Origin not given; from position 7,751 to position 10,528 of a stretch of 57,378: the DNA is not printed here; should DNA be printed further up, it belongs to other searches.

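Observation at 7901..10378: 825-aa protein combining a large unassigned N-terminal region, a CxxC-x16-CxxC zinc ribbon and a PD-(D/E)xK-like nuclease core, with no NTPase motif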

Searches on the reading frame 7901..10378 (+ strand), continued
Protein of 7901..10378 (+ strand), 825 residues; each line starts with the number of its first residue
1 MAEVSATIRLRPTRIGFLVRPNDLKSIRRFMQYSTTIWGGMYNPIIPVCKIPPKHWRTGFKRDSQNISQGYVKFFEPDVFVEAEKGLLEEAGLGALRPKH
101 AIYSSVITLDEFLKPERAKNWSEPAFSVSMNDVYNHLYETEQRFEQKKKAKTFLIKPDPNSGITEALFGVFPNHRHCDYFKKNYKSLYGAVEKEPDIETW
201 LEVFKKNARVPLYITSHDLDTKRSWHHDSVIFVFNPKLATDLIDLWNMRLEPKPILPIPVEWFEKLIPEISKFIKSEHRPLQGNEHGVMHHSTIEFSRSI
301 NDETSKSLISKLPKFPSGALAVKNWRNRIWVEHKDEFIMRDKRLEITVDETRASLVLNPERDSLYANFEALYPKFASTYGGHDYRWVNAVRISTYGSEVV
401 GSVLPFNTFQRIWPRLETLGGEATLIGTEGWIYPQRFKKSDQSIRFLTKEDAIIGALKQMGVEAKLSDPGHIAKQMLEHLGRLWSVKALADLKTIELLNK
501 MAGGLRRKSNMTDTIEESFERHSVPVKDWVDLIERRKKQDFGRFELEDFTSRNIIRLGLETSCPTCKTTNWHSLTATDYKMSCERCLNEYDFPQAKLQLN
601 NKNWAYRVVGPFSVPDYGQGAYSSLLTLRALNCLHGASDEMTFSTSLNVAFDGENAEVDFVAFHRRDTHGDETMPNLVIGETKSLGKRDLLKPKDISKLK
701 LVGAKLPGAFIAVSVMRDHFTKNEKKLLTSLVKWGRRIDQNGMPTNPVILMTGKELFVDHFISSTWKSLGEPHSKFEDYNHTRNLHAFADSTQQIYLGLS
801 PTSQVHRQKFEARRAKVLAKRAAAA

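Call 28: fold_search(model_id=the predicted structure, library=pdb)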
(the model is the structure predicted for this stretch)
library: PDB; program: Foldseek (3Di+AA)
matches with E <= 10: 730; with E <= 0.001: 2
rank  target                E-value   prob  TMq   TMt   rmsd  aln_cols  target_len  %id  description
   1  1xmx                  6.1e-05  1.00  0.18  0.33  17.1       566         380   11  Crystal structure of protein VC1899 from Vibrio cholerae (released 2004-11-16)
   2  9u49_A                9.4e-05  1.00  0.19  0.35   8.0       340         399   11  crystal structure of Cdn1 in complex with cA4 (released 2026-02-04)
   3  6xl1_A                1.8e-02  0.72  0.16  0.32  19.5       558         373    8  crystal structure of cA4-activated Card1(D294N) (released 2020-12-30)
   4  6wxw_A                4.5e-02  0.44  0.15  0.30  22.2       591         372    8  crystal structure of apo Card1 (released 2020-12-30)
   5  3wv4_A                5.6e-02  0.14  0.12  0.20  19.9       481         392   10  Crystal structure of VinN (released 2014-10-01)
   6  6m01_A                7.8e-02  0.08  0.11  0.15  24.4       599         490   10  The structure of HitB-HitD complex (released 2020-07-08)
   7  8dti_A                8.2e-02  0.15  0.11  0.13  15.2       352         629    9  Cryo-EM structure of Arabidopsis SPY in complex with GDP-fucose (released 2023-03-08)
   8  8tba_B                9.2e-02  0.15  0.09  0.22  17.3       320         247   10  Crystal structure of Helicobacter pylori glutamate racemase bound to D-glutamate and a crystallographic artifact (released 2024-07-03)
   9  2dwu_B                9.7e-02  0.14  0.09  0.22  17.0       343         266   10  Crystal Structure of Glutamate Racemase Isoform RacE1 from Bacillus anthracis (released 2007-06-19)
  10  7wua_B                1.1e-01  0.21  0.11  0.14  16.8       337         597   10  Crystal structures of FadD32 from Corynebacterium diphtheriae (released 2022-08-10)
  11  5ey8_F                1.1e-01  0.07  0.10  0.13  20.1       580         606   10  Structure of FadD32 from Mycobacterium smegmatis complexed to AMPC20 (released 2015-12-16)
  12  3wv5_A                1.3e-01  0.16  0.11  0.18  17.4       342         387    9  Complex structure of VinN with 3-methylaspartate (released 2014-10-01)
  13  9hpf_B                1.4e-01  0.16  0.08  0.12  18.6       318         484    8  The NTD dimer and the interfacing LBD region of the AMPAR complex GluA3- TARP gamma2 in the desensitised state. (released 2025-07-09)
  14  7dq6_B                1.4e-01  0.08  0.11  0.17  20.8       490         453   11  Crystal structure of HitB in complex with (S)-beta-3-Br-phenylalanine sulfamoyladenosine (released 2021-03-03)
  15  9l8h_A                1.4e-01  0.07  0.11  0.15  20.8       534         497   11  The structure of HitB-HitD complex with a C4 pantetheine cross-linking probe (released 2026-01-21)
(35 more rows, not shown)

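Call 29: fold_search(model_id=the predicted structure, library=viral)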
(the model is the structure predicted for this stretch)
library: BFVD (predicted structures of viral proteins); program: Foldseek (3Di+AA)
matches with E <= 10: 522; with E <= 0.001: 1
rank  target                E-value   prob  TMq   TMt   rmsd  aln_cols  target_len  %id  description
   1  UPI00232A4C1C         5.5e-04  0.99  0.15  0.36   9.5       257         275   10  (no name look-up for this kind of identifier)
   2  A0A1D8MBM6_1          8.7e-03  0.35  0.08  0.06  23.9       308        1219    9  Polyprotein (Fragment) [Ceratobasidium endornavirus F]
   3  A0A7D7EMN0            6.8e-02  0.60  0.09  0.31  11.0       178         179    8  (no name in the UniProt tables at hand)
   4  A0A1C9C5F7            6.8e-02  0.15  0.09  0.18  21.1       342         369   10  C2H2-type domain-containing protein [Heterosigma akashiwo virus 01]
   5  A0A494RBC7            7.6e-02  0.94  0.09  0.42   5.5       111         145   11  (no name in the UniProt tables at hand)
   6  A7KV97                1.0e-01  0.63  0.06  0.24  14.9       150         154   14  (no name in the UniProt tables at hand)
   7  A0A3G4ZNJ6            1.0e-01  0.14  0.09  0.10  18.9       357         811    9  GTP cyclohydrolase [Terrestrivirus sp.]
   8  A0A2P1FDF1            1.1e-01  0.51  0.07  0.26   5.1        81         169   20  (no name in the UniProt tables at hand)
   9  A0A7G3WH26            1.4e-01  0.57  0.12  0.44  13.4       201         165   15  Putative endodeoxyribonuclease I [Arthronema virus TR020]
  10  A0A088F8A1            1.4e-01  0.51  0.08  0.35   7.0       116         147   12  (no name in the UniProt tables at hand)
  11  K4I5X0                1.4e-01  0.47  0.11  0.35  18.3       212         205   13  Uncharacterized protein [Salmonella phage STML-198]
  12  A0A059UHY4            1.5e-01  0.03  0.08  0.09  27.2       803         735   10  Pol protein (Fragment) [Feline immunodeficiency virus]
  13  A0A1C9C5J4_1          1.6e-01  0.06  0.08  0.08  17.7       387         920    7  Putative glycosyltransferase family 32 protein [Heterosigma akashiwo virus 01]
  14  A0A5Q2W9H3            1.7e-01  0.25  0.10  0.29   7.7       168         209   11  (no name in the UniProt tables at hand)
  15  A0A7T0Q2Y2            2.0e-01  0.69  0.08  0.40   4.8        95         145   18  (no name in the UniProt tables at hand)
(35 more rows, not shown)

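Call 30: search_protein_representatives(alignment_id=A1)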
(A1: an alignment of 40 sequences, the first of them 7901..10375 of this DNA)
Query: 40 sequences, 827 profile positions. Proteins with E-value up to 0.001 (for the whole library): 2742; up to 1e-10: 1766; up to 1e-30: 848. The best 150 are listed.
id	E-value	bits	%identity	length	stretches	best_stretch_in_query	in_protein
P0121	0.0e+00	1117.1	-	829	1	31-821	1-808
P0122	0.0e+00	1115.2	-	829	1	1-823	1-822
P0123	0.0e+00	1099.4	-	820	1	1-813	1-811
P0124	0.0e+00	1042.0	-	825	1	1-820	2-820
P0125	0.0e+00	1031.8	-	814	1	1-814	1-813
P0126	1.2e-290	982.5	-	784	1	31-813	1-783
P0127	1.9e-289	978.6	-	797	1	1-799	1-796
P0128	1.0e-288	976.1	-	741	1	2-730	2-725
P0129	1.6e-286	968.9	-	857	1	1-819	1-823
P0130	3.0e-284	961.4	-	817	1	4-820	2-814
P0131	1.3e-281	952.6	-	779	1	49-822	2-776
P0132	2.0e-279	945.5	-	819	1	31-825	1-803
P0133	1.4e-272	922.8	-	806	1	15-821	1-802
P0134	1.4e-271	919.5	-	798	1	31-822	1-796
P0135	2.6e-262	888.8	-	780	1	31-806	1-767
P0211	1.7e-141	489.2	-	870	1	6-820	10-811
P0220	5.6e-131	454.4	-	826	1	4-824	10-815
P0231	6.6e-128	444.2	-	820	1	3-825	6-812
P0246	6.0e-120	417.9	-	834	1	6-825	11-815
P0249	7.5e-118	411.0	-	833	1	6-813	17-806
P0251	1.2e-117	410.3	-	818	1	2-819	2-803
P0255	7.0e-115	401.1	-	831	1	5-821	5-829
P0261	5.5e-113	394.9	-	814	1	1-824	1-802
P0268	4.0e-109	382.1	-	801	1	4-824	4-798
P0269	6.5e-109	381.4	-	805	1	4-808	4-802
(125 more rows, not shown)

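Call 32: search_solved_structures(query=A1, max_evalue=10, show_alignments=3)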
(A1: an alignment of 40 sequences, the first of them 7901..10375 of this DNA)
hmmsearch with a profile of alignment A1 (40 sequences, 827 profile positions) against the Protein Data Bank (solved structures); distinct sequences matched with E-value up to 10: 3.
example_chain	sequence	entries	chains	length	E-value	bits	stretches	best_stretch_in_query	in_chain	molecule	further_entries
7kbq_A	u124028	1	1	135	0.11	13.5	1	412-507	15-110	DE NOVO DESIGNED OR689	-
9gzg_A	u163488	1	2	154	1.8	9.5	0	761-784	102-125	Engineered CTPR protein with glutamic acids for conductivity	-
4jwt_A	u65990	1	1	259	2.4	9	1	78-132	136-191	Methylthioadenosine nucleosidase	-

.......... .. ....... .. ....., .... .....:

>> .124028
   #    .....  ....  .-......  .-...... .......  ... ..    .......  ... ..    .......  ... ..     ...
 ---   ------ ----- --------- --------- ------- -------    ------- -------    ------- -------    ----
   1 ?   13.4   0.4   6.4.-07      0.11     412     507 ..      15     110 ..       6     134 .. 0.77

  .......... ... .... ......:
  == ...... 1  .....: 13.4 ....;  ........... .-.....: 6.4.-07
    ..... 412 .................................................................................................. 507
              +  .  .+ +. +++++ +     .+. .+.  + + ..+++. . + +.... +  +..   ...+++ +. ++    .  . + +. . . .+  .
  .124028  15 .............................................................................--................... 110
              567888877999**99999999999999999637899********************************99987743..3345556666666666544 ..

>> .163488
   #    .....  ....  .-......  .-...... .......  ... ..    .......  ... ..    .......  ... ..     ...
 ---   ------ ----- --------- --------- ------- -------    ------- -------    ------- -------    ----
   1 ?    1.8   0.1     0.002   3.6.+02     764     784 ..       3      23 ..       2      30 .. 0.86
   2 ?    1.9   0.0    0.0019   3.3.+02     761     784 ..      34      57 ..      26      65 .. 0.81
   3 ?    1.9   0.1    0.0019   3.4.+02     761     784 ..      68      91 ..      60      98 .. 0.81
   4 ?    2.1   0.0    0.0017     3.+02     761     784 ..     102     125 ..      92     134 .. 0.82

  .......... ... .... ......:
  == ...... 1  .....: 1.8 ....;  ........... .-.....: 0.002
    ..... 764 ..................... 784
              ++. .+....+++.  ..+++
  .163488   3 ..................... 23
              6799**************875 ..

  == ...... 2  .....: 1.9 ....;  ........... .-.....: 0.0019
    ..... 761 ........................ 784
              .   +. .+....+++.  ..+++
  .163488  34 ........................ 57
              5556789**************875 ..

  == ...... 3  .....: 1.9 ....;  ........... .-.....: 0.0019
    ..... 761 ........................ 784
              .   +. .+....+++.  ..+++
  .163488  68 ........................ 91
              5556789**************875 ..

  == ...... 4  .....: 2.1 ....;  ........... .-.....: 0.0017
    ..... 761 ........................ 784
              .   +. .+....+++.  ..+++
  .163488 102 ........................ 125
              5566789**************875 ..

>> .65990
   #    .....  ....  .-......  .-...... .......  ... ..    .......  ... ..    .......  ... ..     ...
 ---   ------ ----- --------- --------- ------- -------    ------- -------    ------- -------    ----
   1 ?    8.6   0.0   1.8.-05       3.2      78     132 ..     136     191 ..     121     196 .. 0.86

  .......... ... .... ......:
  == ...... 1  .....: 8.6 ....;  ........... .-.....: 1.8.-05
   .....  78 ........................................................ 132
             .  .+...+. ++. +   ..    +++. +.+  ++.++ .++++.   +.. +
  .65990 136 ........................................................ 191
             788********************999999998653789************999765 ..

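Call 33: search_protein_families(library=pfam, proteins=[P0211, P0220, P0231, P0246, P0249, P0255, P0261, P0268, P0269, P0251], max_evalue=1)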
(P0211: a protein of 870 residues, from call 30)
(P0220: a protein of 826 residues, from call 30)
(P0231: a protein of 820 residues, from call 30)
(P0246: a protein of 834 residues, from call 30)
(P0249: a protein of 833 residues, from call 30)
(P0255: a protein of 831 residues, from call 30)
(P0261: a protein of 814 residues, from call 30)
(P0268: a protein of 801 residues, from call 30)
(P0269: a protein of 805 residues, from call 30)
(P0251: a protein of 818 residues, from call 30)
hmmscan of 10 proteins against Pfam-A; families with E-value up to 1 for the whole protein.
P0211 (870 aa): 0 families

P0220 (826 aa): 2 families
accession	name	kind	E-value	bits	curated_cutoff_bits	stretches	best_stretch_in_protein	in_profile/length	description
PF20698.3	PIN-TPR-GreABC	-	0.043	14.5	27.8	1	341-388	72-121/138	PIN domain associated with the TPR-GreAB-C-PIN system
PF13717.11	Zn_ribbon_4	-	0.37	11.2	30.3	0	553-563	23-33/36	zinc-ribbon domain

P0231 (820 aa): 0 families

P0246 (834 aa): 0 families

P0249 (833 aa): 1 family
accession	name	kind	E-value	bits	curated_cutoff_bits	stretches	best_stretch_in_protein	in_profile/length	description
PF12760.12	Zn_ribbon_IS1595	-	0.21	12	25.4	1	562-587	19-43/46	Transposase zinc-ribbon domain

P0255 (831 aa): 1 family
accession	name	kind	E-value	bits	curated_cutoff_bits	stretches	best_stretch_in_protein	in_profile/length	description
PF11698.14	V-ATPase_H_C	-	0.092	13.3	27.2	1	167-192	21-46/117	V-ATPase subunit H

P0261 (814 aa): 2 families
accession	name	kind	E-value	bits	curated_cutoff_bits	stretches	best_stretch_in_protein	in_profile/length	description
PF08271.17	Zn_Ribbon_TF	-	0.016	15.2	29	1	550-574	2-25/43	TFIIB zinc-binding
PF08373.16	RAP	-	0.091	13.2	24.2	1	240-262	25-47/58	RAP domain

P0268 (801 aa): 2 families
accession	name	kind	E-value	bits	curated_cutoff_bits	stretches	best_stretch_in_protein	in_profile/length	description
PF06044.18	DpnI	-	0.054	13.6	26.7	1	526-576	18-67/183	Dam-replacing family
PF10804.13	DUF2538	-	0.084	13.1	23.9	1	392-427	109-144/155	Protein of unknown function (DUF2538)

P0269 (805 aa): 1 family
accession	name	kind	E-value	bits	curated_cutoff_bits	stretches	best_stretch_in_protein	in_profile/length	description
PF22191.2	IBR_1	-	0.007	16.7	27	1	561-590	4-31/47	IBR domain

P0251 (818 aa): 1 family
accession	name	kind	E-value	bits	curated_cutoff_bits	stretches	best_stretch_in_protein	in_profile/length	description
PF25491.1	CCHC_BCL-11A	-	0.057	14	27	1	571-582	1-12/28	BCL-11A-like CCHC zinc finger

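Call 39: search_dna_similar(query=window:7901-10375:+, collection=plasmids, mode=protein, max_rows=25)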
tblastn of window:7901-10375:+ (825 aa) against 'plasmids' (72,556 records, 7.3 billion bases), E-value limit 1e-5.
Records with a match: 2; places in all: 2; records where one place covers at least 80% of the query: 1.
Best place of each record, by identity: <60% 2.
By first word of the organism name: Photobacterium 1; Bradyrhizobium 1.
By predicted mobility (MOB-suite, as given by PLSDB): non-mobilizable 1; mobilizable 1.
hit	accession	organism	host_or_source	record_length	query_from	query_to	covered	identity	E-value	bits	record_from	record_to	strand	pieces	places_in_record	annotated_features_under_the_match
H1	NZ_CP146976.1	Photobacterium damselae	-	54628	1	810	98%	29.8%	6e-103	357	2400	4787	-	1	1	hypothetical protein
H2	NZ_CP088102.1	Bradyrhizobium barranii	cell culture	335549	461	797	41%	25.4%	2e-14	86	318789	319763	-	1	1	hypothetical protein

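Call 40: get_annotated_region(hit=H1, flank=8000)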
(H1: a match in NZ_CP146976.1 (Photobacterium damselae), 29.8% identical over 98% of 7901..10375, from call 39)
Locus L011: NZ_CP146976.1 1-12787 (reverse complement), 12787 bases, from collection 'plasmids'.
description: Photobacterium damselae subsp. damselae strain WMD-P3 plasmid pWMD-P3-2, complete sequence
organism: Photobacterium damselae (NCBI taxid 85581)
taxonomy: Bacteria; Pseudomonadota; Gammaproteobacteria; Vibrionales; Vibrionaceae; Photobacterium; Photobacterium damselae
host: -; source: -; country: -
typing (MOB-suite, as given by PLSDB): non-mobilizable
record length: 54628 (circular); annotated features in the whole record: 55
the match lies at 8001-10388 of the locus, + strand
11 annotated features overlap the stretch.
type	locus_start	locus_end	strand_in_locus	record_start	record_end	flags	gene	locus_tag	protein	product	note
CDS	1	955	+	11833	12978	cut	-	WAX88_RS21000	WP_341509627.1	PAAR domain-containing protein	-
CDS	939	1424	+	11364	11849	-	-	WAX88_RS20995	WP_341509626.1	hypothetical protein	-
CDS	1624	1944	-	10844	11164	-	-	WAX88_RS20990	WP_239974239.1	hypothetical protein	-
CDS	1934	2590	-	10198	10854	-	-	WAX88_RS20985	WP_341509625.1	AAA family ATPase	-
CDS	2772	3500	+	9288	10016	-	-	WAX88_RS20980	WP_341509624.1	hypothetical protein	-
CDS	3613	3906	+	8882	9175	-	-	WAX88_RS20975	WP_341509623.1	hypothetical protein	-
CDS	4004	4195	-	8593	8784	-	-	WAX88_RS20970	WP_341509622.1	hypothetical protein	-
CDS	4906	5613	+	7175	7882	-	-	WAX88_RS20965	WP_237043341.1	hypothetical protein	-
CDS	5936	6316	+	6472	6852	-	-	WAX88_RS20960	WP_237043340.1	hypothetical protein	-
CDS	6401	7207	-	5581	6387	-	-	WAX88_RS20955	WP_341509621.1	DUF4238 domain-containing protein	-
CDS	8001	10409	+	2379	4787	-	-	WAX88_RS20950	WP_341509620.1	hypothetical protein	-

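Call 41: get_annotated_region(hit=H2, flank=8000)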
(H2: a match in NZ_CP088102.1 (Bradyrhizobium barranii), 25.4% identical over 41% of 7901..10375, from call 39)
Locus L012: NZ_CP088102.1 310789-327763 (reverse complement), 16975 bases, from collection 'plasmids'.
description: Bradyrhizobium barranii strain CC829 plasmid pCC829_2, complete sequence
organism: Bradyrhizobium barranii (NCBI taxid 2992140)
taxonomy: Bacteria; Pseudomonadota; Alphaproteobacteria; Hyphomicrobiales; Nitrobacteraceae; Bradyrhizobium; Bradyrhizobium barranii
host: -; source: cell culture; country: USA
typing (MOB-suite, as given by PLSDB): mobilizable; relaxase MOBP
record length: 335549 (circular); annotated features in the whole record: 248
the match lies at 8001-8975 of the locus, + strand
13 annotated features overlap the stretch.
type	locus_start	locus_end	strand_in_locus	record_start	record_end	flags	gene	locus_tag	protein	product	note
CDS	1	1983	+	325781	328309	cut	-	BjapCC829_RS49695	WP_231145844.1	S8 family peptidase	-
CDS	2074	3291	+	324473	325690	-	-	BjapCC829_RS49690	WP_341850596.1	abortive infection family protein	-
CDS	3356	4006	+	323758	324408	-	-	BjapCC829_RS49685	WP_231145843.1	DUF2971 domain-containing protein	-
CDS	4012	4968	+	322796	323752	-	-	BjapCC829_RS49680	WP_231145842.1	hypothetical protein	-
CDS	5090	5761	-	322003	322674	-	-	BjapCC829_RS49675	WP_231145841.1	hypothetical protein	-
CDS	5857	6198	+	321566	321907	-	-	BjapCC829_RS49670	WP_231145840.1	type II toxin-antitoxin system PrlF family antitoxin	-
CDS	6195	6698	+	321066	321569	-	-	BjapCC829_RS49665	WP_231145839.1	type II toxin-antitoxin system YhaV family toxin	-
CDS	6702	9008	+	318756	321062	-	-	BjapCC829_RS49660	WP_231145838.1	hypothetical protein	-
CDS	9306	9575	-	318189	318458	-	-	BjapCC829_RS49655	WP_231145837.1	DUF4326 domain-containing protein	-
CDS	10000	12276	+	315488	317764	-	-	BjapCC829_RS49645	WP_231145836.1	hypothetical protein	-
CDS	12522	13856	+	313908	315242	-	-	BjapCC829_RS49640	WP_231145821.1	IS5 family transposase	-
CDS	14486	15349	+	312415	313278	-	-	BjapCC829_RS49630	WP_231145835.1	host specificity protein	-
CDS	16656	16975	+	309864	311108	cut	-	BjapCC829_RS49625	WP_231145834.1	NEL-type E3 ubiquitin ligase domain-containing protein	GO:0016567 - protein ubiquitination [Evidence IEA]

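Call 43: search_protein_families(library=pfam, proteins=[L012:6702-9005:+, L012:10000-12273:+, L011:8001-10406:+, L008:8460-9980:-, L012:2074-3288:+, L012:4012-4965:+], max_evalue=0.01)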
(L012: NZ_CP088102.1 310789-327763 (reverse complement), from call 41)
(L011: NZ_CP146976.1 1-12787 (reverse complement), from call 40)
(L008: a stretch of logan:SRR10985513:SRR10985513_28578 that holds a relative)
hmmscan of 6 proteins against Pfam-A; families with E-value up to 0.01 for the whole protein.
L012:6702-9005:+ (768 aa): 0 families

L012:10000-12273:+ (758 aa): 0 families

L011:8001-10406:+ (802 aa): 0 families

L008:8460-9980:- (506 aa): 1 family
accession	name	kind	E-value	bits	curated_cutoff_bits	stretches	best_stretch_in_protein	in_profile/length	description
PF18733.6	HEPN_LA2681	-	8.2e-51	172.7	27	1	270-469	2-202/204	LA2681-like HEPN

L012:2074-3288:+ (405 aa): 2 families
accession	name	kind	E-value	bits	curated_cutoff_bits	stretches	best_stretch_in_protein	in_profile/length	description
PF18860.6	AbiJ_NTD3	-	9.2e-32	110.2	32.5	1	97-257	2-166/167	AbiJ N-terminal domain 3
PF14355.11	Abi_C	-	7.4e-22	77.7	24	1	301-376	2-82/83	Abortive infection C-terminus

L012:4012-4965:+ (318 aa): 1 family
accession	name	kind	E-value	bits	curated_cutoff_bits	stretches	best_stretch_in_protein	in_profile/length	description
PF18486.7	PUB_1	-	0.0046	17.3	31.2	1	130-162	8-40/64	PNGase/UBA- or UBX-containing domain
